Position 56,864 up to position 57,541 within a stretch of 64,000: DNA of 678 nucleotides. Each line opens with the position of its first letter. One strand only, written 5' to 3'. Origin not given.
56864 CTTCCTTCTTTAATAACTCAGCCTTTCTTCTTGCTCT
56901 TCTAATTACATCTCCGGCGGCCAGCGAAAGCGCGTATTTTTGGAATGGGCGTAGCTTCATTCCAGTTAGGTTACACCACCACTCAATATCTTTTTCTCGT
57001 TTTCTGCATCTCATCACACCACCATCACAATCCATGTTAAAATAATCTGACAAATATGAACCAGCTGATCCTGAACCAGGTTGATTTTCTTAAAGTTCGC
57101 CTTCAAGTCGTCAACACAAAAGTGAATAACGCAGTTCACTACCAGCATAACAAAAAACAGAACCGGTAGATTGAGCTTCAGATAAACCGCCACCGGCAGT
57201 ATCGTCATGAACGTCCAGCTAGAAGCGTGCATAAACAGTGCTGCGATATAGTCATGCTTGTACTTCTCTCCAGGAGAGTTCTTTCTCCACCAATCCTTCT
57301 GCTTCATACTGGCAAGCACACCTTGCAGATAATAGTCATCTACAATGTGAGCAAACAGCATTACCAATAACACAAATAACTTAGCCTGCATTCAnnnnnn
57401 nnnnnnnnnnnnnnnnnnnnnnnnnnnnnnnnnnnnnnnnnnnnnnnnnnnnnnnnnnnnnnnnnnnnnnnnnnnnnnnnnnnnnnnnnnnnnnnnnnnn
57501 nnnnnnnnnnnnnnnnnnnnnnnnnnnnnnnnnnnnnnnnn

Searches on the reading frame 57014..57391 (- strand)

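Call 85: search_protein_families(library=pfam, proteins=[window:57014-57391:-], max_evalue=0.01)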
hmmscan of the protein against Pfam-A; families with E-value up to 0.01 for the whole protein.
window:57014-57391:- (125 aa): 1 family
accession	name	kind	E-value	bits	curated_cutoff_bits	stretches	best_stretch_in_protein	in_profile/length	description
PF11750.13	DUF3307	-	1.9e-07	31.6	23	1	7-122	1-108/127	Protein of unknown function (DUF3307)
